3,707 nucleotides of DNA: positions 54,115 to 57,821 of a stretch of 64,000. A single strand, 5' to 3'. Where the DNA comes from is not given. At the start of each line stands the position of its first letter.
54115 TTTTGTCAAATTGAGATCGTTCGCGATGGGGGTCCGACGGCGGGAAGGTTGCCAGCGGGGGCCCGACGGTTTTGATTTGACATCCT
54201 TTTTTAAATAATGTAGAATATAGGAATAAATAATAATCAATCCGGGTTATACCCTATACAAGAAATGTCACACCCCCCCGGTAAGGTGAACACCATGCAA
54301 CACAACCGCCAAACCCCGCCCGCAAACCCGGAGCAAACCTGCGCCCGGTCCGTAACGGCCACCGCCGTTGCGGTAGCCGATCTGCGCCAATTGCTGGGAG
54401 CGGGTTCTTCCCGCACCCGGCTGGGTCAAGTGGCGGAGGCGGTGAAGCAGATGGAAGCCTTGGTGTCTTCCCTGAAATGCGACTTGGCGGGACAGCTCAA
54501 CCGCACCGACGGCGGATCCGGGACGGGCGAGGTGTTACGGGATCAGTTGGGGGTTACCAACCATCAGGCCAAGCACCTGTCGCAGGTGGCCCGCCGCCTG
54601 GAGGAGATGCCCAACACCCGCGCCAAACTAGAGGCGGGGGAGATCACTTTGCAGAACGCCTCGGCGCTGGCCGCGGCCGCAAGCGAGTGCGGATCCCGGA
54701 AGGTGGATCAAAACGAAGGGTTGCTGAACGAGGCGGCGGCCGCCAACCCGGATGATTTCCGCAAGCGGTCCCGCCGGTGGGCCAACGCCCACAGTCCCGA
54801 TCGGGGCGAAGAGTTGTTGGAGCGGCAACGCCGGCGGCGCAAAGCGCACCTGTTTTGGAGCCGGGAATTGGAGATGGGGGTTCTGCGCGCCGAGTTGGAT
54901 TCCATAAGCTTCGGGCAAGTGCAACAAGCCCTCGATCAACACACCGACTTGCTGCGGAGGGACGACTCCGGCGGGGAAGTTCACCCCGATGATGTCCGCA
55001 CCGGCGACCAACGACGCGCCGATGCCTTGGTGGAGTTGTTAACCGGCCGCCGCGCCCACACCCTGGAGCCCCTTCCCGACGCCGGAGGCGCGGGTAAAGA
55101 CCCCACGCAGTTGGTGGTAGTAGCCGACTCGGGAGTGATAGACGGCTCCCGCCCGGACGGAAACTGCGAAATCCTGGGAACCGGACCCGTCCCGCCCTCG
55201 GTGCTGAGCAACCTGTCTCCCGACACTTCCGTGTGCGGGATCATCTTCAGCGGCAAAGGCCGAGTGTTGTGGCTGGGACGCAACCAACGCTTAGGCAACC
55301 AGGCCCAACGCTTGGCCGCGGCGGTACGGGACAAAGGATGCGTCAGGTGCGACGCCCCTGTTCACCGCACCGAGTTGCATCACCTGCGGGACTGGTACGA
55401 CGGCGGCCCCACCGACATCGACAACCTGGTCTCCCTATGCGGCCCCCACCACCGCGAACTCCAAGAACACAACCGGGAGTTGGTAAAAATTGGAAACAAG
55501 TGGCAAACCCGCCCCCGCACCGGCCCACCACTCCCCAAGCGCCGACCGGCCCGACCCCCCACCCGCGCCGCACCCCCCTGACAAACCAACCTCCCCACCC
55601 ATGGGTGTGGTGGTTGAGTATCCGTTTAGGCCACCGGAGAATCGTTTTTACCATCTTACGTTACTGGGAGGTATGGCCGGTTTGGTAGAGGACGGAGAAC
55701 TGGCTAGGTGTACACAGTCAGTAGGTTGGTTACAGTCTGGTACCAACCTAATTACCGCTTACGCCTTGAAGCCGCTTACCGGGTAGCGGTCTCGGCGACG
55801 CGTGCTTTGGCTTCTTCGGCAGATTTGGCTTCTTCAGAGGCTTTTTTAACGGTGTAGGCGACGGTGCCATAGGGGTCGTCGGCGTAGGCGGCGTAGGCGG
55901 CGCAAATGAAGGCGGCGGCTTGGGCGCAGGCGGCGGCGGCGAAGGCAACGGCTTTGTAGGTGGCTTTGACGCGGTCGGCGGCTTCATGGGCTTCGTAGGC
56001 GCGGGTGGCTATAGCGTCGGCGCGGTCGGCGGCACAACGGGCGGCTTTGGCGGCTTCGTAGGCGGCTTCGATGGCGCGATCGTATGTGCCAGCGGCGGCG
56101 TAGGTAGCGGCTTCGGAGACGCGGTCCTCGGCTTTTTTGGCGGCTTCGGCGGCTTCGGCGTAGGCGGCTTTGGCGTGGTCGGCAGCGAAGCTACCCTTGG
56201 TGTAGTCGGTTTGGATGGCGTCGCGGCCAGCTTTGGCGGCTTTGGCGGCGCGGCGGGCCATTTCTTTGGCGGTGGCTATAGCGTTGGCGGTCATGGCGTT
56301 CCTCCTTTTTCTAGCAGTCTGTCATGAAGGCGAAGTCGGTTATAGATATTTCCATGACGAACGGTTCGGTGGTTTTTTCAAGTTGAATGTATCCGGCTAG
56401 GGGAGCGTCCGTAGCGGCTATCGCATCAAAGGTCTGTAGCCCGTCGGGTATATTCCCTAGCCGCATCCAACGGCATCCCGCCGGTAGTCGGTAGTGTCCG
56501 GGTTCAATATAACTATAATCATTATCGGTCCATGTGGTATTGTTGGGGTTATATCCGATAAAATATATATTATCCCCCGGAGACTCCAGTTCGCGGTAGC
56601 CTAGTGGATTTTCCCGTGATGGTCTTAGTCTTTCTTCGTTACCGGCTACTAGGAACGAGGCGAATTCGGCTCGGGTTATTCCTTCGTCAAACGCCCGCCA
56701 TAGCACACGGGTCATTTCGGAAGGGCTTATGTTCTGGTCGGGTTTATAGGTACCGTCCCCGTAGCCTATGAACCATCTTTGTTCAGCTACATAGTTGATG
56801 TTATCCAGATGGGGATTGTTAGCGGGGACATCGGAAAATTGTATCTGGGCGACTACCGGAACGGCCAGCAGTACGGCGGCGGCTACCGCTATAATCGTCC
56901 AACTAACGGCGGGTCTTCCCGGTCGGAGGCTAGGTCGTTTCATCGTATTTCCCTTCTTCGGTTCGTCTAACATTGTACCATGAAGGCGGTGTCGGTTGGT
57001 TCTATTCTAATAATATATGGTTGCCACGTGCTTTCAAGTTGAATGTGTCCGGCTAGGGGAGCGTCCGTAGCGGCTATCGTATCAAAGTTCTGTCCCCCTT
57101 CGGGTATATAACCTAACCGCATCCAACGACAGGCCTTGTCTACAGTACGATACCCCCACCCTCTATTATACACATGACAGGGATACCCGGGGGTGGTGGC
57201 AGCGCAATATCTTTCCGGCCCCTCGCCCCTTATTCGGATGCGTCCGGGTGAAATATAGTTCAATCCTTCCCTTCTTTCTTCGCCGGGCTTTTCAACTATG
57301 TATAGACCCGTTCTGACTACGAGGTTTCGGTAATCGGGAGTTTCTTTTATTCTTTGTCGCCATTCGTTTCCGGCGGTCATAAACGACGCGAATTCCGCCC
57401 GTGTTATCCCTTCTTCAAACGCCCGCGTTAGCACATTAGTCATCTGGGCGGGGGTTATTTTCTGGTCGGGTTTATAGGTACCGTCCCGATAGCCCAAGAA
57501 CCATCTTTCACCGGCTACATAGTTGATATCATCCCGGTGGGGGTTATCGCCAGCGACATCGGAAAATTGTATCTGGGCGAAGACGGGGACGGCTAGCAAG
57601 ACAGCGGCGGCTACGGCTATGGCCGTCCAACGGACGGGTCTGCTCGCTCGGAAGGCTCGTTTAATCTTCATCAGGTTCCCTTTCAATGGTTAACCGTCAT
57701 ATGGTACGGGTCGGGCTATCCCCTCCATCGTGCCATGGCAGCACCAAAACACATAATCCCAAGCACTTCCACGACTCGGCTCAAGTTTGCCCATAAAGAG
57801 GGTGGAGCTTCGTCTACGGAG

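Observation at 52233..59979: Four copies of an upstream module with a G-homopolymer between TTGACA and TAGCGT: candidate slipped-strand (phase-variable) promoters for envelope-protein genes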

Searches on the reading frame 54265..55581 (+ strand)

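Call 10: search_protein_families(library=pfam, proteins=[window:54265-55581:+], max_evalue=0.01)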
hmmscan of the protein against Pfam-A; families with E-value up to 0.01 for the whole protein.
window:54265-55581:+ (438 aa): 2 families
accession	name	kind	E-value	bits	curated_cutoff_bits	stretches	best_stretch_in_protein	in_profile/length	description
PF02720.22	DUF222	-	1.1e-15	58.1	24.4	1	62-356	13-306/306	Domain of unknown function (DUF222)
PF01844.29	HNH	-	3.4e-07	30.7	21.4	1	359-393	1-38/47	HNH endonuclease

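Call 11: search_protein_families(library=ncbifam, proteins=[window:54265-55581:+], max_evalue=0.01)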
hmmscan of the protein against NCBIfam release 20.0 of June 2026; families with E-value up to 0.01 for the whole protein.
window:54265-55581:+ (438 aa): 1 family
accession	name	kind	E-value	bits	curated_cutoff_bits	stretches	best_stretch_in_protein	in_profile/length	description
NF040563.1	guided_IscB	equivalog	0.00011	21.4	175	1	356-408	192-244/314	RNA-guided endonuclease IscB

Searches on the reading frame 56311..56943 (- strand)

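Call 10: search_protein_families(library=pfam, proteins=[window:56311-56943:-], max_evalue=0.01)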
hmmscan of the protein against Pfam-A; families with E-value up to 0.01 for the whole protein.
window:56311-56943:- (210 aa): 1 family
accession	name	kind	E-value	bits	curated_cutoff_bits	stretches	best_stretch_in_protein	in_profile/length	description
PF00395.25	SLH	-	3.4e-05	24.1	20.8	1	36-73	2-39/44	S-layer homology domain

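Call 11: search_protein_families(library=ncbifam, proteins=[window:56311-56943:-], max_evalue=0.01)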
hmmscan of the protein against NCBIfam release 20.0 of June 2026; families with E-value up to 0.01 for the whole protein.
window:56311-56943:- (210 aa): 1 family
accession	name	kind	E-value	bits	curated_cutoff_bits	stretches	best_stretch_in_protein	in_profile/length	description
NF033190.2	inl_like_NEAT_1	exception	0.0026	16.1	1275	1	33-79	579-625/754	NEAT domain-containing leucine-rich repeat protein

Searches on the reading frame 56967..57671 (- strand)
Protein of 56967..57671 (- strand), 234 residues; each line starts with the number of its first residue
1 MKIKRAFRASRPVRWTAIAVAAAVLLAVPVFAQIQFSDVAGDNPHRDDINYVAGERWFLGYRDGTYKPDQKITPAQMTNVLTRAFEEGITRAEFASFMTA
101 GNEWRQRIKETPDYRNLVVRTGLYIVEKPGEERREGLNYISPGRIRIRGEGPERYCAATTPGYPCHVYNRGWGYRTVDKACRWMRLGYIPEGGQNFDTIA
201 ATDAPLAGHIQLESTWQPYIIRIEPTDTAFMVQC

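Call 10: search_protein_families(library=pfam, proteins=[window:56967-57671:-], max_evalue=0.01)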
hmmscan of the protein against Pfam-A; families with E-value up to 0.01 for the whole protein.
window:56967-57671:- (234 aa): 1 family
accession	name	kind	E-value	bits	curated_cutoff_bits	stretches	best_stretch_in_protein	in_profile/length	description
PF00395.25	SLH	-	0.0002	21.7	20.8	1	36-77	2-43/44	S-layer homology domain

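Call 11: search_protein_families(library=ncbifam, proteins=[window:56967-57671:-], max_evalue=0.01)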
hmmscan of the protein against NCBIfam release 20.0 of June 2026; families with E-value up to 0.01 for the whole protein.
window:56967-57671:- (234 aa): 0 families
